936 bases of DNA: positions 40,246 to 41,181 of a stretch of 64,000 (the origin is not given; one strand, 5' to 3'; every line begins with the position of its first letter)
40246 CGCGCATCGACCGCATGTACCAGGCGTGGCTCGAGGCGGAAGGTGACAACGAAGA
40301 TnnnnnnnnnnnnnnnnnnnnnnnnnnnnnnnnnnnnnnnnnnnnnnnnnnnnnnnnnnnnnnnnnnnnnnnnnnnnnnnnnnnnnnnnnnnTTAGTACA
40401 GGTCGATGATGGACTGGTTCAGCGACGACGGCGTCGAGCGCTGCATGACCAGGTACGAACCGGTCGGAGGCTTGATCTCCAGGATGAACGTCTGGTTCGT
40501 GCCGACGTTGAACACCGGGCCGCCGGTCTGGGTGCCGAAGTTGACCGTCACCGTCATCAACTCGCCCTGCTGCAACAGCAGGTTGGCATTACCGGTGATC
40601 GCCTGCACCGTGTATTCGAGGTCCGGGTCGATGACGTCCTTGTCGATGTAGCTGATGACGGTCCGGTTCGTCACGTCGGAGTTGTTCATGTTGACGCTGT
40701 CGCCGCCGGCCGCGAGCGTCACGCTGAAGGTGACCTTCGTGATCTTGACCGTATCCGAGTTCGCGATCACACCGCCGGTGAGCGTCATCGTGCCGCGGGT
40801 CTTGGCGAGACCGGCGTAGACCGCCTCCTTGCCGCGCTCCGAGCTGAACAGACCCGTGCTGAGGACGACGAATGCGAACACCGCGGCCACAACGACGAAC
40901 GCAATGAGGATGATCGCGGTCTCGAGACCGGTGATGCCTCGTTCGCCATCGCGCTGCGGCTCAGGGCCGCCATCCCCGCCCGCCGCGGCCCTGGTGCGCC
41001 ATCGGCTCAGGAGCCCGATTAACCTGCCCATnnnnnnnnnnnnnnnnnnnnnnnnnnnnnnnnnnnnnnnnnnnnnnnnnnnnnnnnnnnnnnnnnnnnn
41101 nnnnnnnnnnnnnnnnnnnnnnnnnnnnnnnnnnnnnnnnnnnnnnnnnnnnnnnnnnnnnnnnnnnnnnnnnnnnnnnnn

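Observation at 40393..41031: Archaellin-like gene in a bacterial housekeeping neighbourhood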

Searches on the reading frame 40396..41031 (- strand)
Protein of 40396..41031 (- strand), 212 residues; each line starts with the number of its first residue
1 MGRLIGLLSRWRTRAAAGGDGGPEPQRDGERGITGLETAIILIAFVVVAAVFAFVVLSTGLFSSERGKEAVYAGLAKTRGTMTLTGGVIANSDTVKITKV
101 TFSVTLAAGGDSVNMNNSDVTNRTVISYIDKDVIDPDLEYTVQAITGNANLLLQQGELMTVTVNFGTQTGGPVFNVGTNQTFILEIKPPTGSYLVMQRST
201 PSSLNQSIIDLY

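Call 4: search_protein_families(library=pfam, proteins=[window:40396-41031:-], max_evalue=1)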
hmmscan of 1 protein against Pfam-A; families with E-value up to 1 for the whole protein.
window:40396-41031:- (212 aa): 3 families
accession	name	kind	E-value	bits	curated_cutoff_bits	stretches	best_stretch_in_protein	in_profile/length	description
PF01917.21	Arch_flagellin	-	5.9e-23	82.4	29.5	1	32-197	1-161/162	Archaebacterial flagellin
PF13903.11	Claudin_2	-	0.054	13.7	29.1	1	23-91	68-136/192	PMP-22/EMP/MP20/Claudin tight junction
PF15976.11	CooC_C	-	0.082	13.4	29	1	99-178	10-89/93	CS1-pili formation C-terminal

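Call 5: search_protein_families(library=ncbifam, proteins=[window:40396-41031:-], max_evalue=1)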
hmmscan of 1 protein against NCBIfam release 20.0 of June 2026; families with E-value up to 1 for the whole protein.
window:40396-41031:- (212 aa): 4 families
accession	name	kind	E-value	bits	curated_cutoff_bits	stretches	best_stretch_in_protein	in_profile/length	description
TIGR02537.2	arch_flag_Nterm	domain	9.8e-09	34.6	20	1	30-60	2-32/33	archaellin/type IV pilin N-terminal domain-containing protein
NF006325.0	PRK08541.1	subfamily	3.1e-07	30.5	210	1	29-121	7-100/221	flagellin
NF040827.1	CotZ_rel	equivalog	0.023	14.2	90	1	100-164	117-180/212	CotZ-related putative spore coat protein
TIGR04205.1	classIII_w_PIP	hypoth_equivalog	0.4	10.7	65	1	32-78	3-49/67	class III signal peptide domain-containing protein, archaeosortase D/PIP-CTERM system-associated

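Call 6: find_encoding_contigs(protein=window:40396-41031:-, flank=10000, max_places=10)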
Protein window:40396-41031:- (212 aa): no gene with exactly this product is on record in the collection.

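Call 7: find_homologous_proteins(query=window:40396-41031:-)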
Query window:40396-41031:- (212 aa): 6517 proteins with E <= 0.001 among 8000 candidates; the best 120 are listed.
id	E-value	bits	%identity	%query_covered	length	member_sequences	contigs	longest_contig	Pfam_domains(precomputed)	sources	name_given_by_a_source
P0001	1.8e-129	447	100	100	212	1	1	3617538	PF01917.22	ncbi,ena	-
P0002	1.3e-109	383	87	100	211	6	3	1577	PF01917.22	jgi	-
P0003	1.4e-104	366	84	100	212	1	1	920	PF01917.22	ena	-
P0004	5.3e-100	351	80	100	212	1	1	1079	PF01917.22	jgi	-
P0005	1.6e-97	343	87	85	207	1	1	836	PF01917.22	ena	-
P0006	1.7e-97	343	89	88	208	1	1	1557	PF01917.22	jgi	jgi:flagellin FlaB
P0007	6.2e-97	341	87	85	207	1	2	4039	PF01917.22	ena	-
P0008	7.9e-96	338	86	86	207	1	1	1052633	PF01917.22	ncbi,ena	-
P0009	1.5e-95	337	86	87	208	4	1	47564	PF01917.22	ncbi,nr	ncbi:MAG: hypothetical protein HY874_01710 [Chloroflexi bacterium]|nr:hypothetical protein [Chlorofl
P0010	1.1e-94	334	85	87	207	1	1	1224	PF01917.22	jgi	-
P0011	6.9e-93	328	75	100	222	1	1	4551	PF01917.22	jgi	jgi:flagellin FlaB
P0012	2.2e-92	326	82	85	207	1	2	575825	PF01917.22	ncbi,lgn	-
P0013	6.7e-92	325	75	100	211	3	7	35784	PF01917.22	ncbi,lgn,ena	-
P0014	5.6e-91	322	74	100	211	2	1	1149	PF01917.22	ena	-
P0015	6.9e-87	308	78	86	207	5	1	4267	PF01917.22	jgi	jgi:flagellin FlaB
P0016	1.3e-86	308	80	86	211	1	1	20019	PF01917.22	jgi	jgi:flagellin FlaB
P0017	6.6e-86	305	78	85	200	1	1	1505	PF01917.22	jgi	-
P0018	9.8e-85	301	76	87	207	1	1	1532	PF01917.22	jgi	jgi:flagellin FlaB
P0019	4.1e-84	299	70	100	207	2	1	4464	PF01917.22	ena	-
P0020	6.2e-84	299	76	88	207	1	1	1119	PF01917.22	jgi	jgi:flagellin FlaB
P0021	2.8e-83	297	76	87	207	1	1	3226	PF01917.22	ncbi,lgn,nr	ncbi:MAG: hypothetical protein EPO22_02345 [Dehalococcoidia bacterium]|nr:MAG: hypothetical protein 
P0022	2.6e-82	293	76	88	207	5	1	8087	PF01917.22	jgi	jgi:flagellin FlaB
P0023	9.8e-81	288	74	87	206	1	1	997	PF01917.22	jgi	jgi:flagellin FlaB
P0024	7.1e-80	286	75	86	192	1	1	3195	PF01917.22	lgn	-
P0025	1.9e-79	284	74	86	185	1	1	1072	PF01917.22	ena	-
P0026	2.8e-79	284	74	88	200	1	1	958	PF01917.22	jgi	jgi:flagellin FlaB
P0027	8.1e-79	282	70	100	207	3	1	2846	PF01917.22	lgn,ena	-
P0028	7.6e-78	279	68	97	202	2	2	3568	PF01917.22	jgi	jgi:flagellin FlaB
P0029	8.5e-78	279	70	94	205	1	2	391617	PF01917.22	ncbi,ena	-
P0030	1.0e-77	278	71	88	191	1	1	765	PF01917.22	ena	-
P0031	1.2e-77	278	73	87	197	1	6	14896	PF01917.22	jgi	jgi:flagellin FlaB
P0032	2.2e-76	274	71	85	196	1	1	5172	PF01917.22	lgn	-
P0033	4.7e-75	270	69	89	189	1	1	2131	PF01917.22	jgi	jgi:flagellin FlaB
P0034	8.0e-75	269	67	100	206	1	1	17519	PF01917.22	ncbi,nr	ncbi:MAG TPA: archaellin/type IV pilin N-terminal domain-containing protein [Dehalococcoidia bacteri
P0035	4.6e-74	267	92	67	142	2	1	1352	PF01917.22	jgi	jgi:archaellin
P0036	6.1e-74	266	67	100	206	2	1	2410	PF01917.22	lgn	-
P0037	8.1e-74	266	67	99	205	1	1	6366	PF01917.22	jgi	-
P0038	1.7e-72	261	67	86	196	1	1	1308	PF01917.22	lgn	-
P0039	1.2e-70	255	70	86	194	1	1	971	PF01917.22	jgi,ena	-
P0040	1.2e-70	255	68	86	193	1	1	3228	PF01917.22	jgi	jgi:flagellin FlaB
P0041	2.2e-70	255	69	86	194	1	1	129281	PF01917.22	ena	-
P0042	5.9e-70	253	70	86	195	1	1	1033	PF01917.22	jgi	jgi:flagellin FlaB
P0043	8.7e-70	253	67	89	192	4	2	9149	PF01917.22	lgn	-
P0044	9.6e-70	252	69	86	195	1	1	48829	PF01917.22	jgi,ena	-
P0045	1.3e-69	252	70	86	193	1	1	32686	PF01917.22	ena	-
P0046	1.3e-69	252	69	86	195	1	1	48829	PF01917.22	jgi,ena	-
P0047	1.4e-69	252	71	86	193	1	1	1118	PF01917.22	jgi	jgi:flagellin FlaB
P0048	5.6e-69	250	69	86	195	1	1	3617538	PF01917.22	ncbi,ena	-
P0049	5.7e-69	250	69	86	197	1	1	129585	PF01917.22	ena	-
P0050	6.2e-69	250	69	86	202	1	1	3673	PF01917.22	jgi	-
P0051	6.8e-69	250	69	86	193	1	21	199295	PF01917.22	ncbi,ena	-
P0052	7.2e-69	250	69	87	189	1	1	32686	PF01917.22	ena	-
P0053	1.2e-68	249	69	86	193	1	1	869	PF01917.22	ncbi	-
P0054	1.4e-68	249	67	86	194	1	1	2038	PF01917.22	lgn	-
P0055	1.5e-68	249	68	87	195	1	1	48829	PF01917.22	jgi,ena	-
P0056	2.1e-68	248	68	86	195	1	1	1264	PF01917.22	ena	-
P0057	2.1e-68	248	67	86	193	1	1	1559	PF01917.22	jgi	jgi:flagellin FlaB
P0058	2.6e-68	248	69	86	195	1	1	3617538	PF01917.22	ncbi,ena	-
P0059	2.8e-68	248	67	86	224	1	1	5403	PF01917.22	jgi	jgi:flagellin FlaB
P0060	3.2e-68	247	68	88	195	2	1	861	PF01917.22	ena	-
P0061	3.5e-68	247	68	86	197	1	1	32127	PF01917.22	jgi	-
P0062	3.8e-68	247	69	86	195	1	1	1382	PF01917.22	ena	-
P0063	4.1e-68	247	68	86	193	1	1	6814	PF01917.22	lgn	-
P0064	5.5e-68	247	68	86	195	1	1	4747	PF01917.22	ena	-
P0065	5.8e-68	247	67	86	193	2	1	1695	PF01917.22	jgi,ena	-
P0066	7.1e-68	246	69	86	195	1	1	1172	PF01917.22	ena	-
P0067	7.9e-68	246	68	86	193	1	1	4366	PF01917.22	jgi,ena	-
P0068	1.1e-67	246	66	86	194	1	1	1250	PF01917.22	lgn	-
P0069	1.4e-67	245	60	100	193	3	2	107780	PF01917.22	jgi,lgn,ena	-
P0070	1.7e-67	245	67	86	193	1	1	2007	PF01917.22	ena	-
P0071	1.8e-67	245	67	88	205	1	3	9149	PF01917.22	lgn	-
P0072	2.1e-67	245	61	100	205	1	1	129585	PF01917.22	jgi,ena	-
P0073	2.1e-67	245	64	87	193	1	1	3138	PF01917.22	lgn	-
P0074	2.1e-67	245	70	86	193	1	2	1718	PF01917.22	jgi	jgi:archaeal flagellin FlaB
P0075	2.2e-67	245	69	86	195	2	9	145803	PF01917.22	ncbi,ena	-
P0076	2.3e-67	245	68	86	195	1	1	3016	PF01917.22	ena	-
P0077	2.4e-67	245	66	86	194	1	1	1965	PF01917.22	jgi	jgi:flagellin FlaB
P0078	2.7e-67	244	68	86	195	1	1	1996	PF01917.22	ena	-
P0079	3.3e-67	244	68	86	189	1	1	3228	PF01917.22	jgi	jgi:flagellin FlaB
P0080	4.2e-67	244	67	86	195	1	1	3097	PF01917.22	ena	-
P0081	4.6e-67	244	68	86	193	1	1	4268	PF01917.22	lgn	-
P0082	5.1e-67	244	68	86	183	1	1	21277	PF01917.22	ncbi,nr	ncbi:MAG: hypothetical protein HYX50_01950 [Chloroflexi bacterium]|nr:hypothetical protein [Chlorofl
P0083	5.1e-67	244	67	86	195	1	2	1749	PF01917.22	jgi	jgi:flagellin FlaB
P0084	5.7e-67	243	61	100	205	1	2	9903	PF01917.22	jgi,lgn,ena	-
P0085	5.9e-67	243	67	86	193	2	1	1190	PF01917.22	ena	-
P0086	6.2e-67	243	68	88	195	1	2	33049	PF01917.22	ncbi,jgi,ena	-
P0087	6.7e-67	243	68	86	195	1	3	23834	PF01917.22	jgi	jgi:flagellin FlaB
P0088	6.7e-67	243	69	87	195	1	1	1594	PF01917.22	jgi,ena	-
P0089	7.1e-67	243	67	86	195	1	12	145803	PF01917.22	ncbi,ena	-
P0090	7.4e-67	243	68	87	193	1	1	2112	PF01917.22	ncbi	-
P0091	7.4e-67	243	65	86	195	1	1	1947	PF01917.22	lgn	-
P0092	7.5e-67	243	67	86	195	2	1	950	PF01917.22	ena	-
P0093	9.2e-67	243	70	86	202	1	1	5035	PF01917.22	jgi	jgi:archaeal flagellin FlaB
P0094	9.7e-67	243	68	86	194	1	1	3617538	PF01917.22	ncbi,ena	-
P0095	1.0e-66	243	68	86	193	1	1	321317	PF01917.22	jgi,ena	-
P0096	1.4e-66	242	67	86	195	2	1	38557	PF01917.22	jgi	jgi:flagellin FlaB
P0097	1.4e-66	242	67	86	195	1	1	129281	PF01917.22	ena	-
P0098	1.4e-66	242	66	86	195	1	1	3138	PF01917.22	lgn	-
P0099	1.4e-66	242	66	86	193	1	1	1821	PF01917.22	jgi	jgi:flagellin FlaB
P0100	1.5e-66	242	68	86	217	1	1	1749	PF01917.22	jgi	jgi:flagellin FlaB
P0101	1.5e-66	242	68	86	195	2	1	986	PF01917.22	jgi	jgi:flagellin FlaB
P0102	1.7e-66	242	66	86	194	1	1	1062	PF01917.22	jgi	jgi:archaeal flagellin FlaB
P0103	1.8e-66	242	67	86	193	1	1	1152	PF01917.22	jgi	jgi:flagellin FlaB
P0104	1.8e-66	242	66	86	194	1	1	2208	PF01917.22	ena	-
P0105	1.8e-66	242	68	86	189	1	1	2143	PF01917.22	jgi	jgi:flagellin FlaB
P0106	1.8e-66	242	61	100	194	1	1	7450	PF01917.22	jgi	jgi:flagellin FlaB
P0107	2.0e-66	242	66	86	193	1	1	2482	PF01917.22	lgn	-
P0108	2.0e-66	242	68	86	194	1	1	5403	PF01917.22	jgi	jgi:flagellin FlaB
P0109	2.2e-66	241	67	86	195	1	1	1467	PF01917.22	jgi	jgi:flagellin FlaB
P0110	2.3e-66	241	61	100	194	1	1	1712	PF01917.22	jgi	jgi:flagellin FlaB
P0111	2.3e-66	241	68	86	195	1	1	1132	PF01917.22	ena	-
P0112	2.5e-66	241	65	86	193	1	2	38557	PF01917.22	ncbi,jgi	jgi:flagellin FlaB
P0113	2.5e-66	241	69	86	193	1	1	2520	PF01917.22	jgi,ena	-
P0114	2.7e-66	241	68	86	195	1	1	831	PF01917.22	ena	-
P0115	2.8e-66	241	67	86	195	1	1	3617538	PF01917.22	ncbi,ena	-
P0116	3.0e-66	241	66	86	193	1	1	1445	PF01917.22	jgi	-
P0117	3.3e-66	241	68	86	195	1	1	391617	PF01917.22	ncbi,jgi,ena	jgi:archaeal flagellin FlaB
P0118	3.4e-66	241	65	86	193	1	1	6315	PF01917.22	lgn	-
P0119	3.8e-66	241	67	86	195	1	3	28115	PF01917.22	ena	-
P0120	4.0e-66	241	68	86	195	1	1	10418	PF01917.22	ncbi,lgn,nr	ncbi:MAG: flagellin [Dehalococcoidia bacterium]|nr:MAG: flagellin [Dehalococcoidia bacterium]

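Call 8: find_encoding_contigs(protein=P0001, flank=10000, max_places=3)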
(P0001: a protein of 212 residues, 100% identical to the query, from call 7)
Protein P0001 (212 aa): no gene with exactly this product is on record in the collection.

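Call 9: find_encoding_contigs(protein=P0048, flank=10000, max_places=3)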
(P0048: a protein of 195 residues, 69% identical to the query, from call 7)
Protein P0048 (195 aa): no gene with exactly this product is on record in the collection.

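Call 10: list_cluster_members(proteins=[P0001, P0048, P0058, P0094, P0115, P0008, P0012, P0029])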
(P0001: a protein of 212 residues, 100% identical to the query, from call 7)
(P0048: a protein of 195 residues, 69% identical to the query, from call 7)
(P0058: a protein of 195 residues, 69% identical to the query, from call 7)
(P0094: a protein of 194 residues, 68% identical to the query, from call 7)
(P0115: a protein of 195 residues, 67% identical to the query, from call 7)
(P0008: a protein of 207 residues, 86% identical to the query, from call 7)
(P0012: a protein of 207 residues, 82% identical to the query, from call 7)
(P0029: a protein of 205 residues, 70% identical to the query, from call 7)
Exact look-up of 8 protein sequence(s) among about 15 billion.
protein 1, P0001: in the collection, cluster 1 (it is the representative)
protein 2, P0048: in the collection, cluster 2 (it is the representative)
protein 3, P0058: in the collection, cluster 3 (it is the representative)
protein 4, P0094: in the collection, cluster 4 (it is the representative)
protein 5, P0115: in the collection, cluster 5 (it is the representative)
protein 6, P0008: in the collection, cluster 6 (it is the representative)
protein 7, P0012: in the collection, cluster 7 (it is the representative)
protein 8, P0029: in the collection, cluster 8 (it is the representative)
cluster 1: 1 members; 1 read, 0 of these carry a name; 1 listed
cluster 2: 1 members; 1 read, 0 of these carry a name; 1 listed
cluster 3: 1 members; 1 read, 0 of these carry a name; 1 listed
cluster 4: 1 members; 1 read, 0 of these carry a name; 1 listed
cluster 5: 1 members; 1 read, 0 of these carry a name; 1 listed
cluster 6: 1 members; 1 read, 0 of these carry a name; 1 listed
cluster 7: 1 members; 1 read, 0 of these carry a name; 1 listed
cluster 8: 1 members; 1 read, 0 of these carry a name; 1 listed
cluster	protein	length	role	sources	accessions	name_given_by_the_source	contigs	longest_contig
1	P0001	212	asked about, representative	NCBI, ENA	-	-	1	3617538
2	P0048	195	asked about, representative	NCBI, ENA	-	-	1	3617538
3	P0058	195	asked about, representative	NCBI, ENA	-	-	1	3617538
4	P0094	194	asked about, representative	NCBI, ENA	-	-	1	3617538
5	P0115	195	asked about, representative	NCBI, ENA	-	-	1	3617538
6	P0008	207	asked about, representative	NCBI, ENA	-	-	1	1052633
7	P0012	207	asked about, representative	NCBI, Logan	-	-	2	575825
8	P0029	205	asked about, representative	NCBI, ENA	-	-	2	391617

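Call 13: find_related_loci(query=A1, collection=genome_contigs, flank=10000)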
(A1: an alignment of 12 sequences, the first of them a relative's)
Query A1 (212 aa) in genome_contigs; peptide patterns used: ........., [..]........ (x = any residue, [..] = any of these).
599 stretches matched a pattern (row limit reached: there are more); 459 encode a relative of the query (tblastn E <= 1e-3); the best 80 are kept; 80 distinct loci.
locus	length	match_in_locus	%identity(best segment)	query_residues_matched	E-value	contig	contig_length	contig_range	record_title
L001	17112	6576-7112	66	30-211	8e-64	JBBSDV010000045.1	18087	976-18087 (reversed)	MAG: Dehalococcoidia bacterium isolate LS1_sbin.24 LS1_sbin.24_K_1044061_L_18087_cov_22.5562, whole genome shotgun seque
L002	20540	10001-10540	64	30-211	2e-61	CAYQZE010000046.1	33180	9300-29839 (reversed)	MAG TPA_asm: uncultured Dehalococcoidia bacterium isolate binchicken_co165_361 genome assembly, contig: k141_2055743, wh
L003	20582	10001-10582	57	1-211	2e-59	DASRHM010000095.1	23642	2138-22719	MAG TPA_asm: Dehalococcoidia bacterium isolate SMAG_U10084 k141_2272768, whole genome shotgun sequence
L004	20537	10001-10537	62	30-211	5e-57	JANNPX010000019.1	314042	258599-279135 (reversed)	MAG: Chloroflexota bacterium isolate SOY_31_metabat_89 SOY_31_k141_1391836, whole genome shotgun sequence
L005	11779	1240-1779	62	29-211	6e-57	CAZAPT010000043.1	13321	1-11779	MAG TPA_asm: uncultured Dehalococcoidia bacterium isolate binchicken_co185_280 genome assembly, contig: NODE_7124_length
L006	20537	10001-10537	62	32-211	4e-56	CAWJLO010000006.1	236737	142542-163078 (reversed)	MAG: uncultured Chloroflexia bacterium isolate MFD02416.bin.1.78 genome assembly, contig: contig_12654, whole genome sho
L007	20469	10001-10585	60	29-211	3e-58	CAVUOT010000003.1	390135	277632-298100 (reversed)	MAG: uncultured Chloroflexia bacterium isolate MFD05942.bin.2.347 genome assembly, contig: contig_1158, whole genome sho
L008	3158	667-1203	61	30-211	2e-55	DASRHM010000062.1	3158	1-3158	MAG TPA_asm: Dehalococcoidia bacterium isolate SMAG_U10084 k141_905934, whole genome shotgun sequence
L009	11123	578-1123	67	29-211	4e-64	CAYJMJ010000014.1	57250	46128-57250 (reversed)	MAG TPA_asm: uncultured Dehalococcoidia bacterium isolate ERP124720_co1_29 genome assembly, contig: NODE_762_length_5725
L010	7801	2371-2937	59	6-204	7e-54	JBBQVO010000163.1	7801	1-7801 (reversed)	MAG: Dehalococcoidia bacterium isolate Co_metawrap_2001 Cmw_2001_k141_6609070_length_7801_cov_7.1076, whole genome shotg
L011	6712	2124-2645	62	29-204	7e-53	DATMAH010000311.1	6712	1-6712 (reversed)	MAG TPA_asm: Dehalococcoidia bacterium isolate SMAG_U13320 k141_117735, whole genome shotgun sequence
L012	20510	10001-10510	62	30-203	3e-52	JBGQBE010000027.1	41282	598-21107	MAG: Dehalococcoidia bacterium isolate OBJ2_061818_130_14 k141_1330545_length_41282_cov_15.5497, whole genome shotgun se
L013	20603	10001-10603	46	2-212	1e-50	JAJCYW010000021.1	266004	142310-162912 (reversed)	MAG: Chloroflexota bacterium isolate OFTM331 OFTM331_20, whole genome shotgun sequence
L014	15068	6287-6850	56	10-211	6e-50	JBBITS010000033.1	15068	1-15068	MAG: Chloroflexota bacterium isolate STF170223_bin_401 NODE_1381_length_15068_cov_4.098515, whole genome shotgun sequenc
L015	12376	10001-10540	51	27-206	1e-49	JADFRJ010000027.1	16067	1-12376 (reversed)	MAG: Chloroflexota bacterium isolate B85T3L11 B85T3L11_NODE3455, whole genome shotgun sequence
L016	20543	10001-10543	51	26-205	1e-48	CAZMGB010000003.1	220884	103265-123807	MAG TPA_asm: uncultured Dehalococcoidia bacterium isolate SRP323688_co1_256 genome assembly, contig: NODE_103_length_220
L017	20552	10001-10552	48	29-212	6e-49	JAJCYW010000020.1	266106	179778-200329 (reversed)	MAG: Chloroflexota bacterium isolate OFTM331 OFTM331_19, whole genome shotgun sequence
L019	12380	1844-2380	50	24-204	2e-48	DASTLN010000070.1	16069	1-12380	MAG TPA_asm: Dehalococcoidia bacterium isolate SMAG_U2898 k141_1545367, whole genome shotgun sequence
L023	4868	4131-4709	50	2-212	4e-46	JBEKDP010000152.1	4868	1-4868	MAG: Dehalococcoidia bacterium isolate SPRUCE 186 SPRUCE_186_152, whole genome shotgun sequence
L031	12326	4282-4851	48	1-212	2e-43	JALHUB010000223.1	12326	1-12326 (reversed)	MAG: Dehalococcoidia bacterium isolate PFL39 seq_3366499, whole genome shotgun sequence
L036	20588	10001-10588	44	1-212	8e-42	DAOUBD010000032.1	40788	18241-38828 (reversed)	MAG TPA_asm: Dehalococcoidia bacterium isolate H68_705 k101_99594, whole genome shotgun sequence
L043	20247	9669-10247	42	27-212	2e-40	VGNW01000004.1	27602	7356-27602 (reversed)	MAG: Chloroflexi bacterium isolate M_DeepCast_200m_m2_194 M_DeepCast_200m_m2_194_Ga0194113_10002059, whole genome shotgu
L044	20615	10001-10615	40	29-212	2e-40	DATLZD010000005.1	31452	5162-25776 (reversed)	MAG TPA_asm: Dehalococcoidia bacterium isolate SMAG_U13289 k141_279199, whole genome shotgun sequence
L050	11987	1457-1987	43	30-211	2e-39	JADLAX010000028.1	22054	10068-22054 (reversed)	MAG: Anaerolineae bacterium isolate SJ142 c_000000385506, whole genome shotgun sequence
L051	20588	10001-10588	44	27-209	3e-39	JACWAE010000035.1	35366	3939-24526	MAG: Dehalococcoidia bacterium isolate B_CHL_03 k141_62802, whole genome shotgun sequence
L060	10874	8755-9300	45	30-212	2e-38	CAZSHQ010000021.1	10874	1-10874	MAG TPA_asm: uncultured Dehalococcoidia bacterium isolate binchicken_co228_504 genome assembly, contig: NODE_9136_length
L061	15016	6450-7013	44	30-212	3e-38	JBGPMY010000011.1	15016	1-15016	MAG: Dehalococcoidia bacterium isolate OBJ_0618_7090110_227 k141_486806_length_15016_cov_12.0000, whole genome shotgun s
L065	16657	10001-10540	47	30-212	8e-38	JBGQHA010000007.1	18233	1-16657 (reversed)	MAG: Dehalococcoidia bacterium isolate OBJ2_061818_090_14 k141_357774_length_18233_cov_67.8310, whole genome shotgun seq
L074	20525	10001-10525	45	30-211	3e-37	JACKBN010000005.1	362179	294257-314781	MAG: Ardenticatenaceae bacterium isolate HK-STAS-CHLO-22 HK-STAS-CHLO-22_5, whole genome shotgun sequence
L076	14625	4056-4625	39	28-212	2e-37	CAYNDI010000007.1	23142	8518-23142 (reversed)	MAG TPA_asm: uncultured Dehalococcoidaceae bacterium isolate SRP185410_co2_273 genome assembly, contig: NODE_2504_length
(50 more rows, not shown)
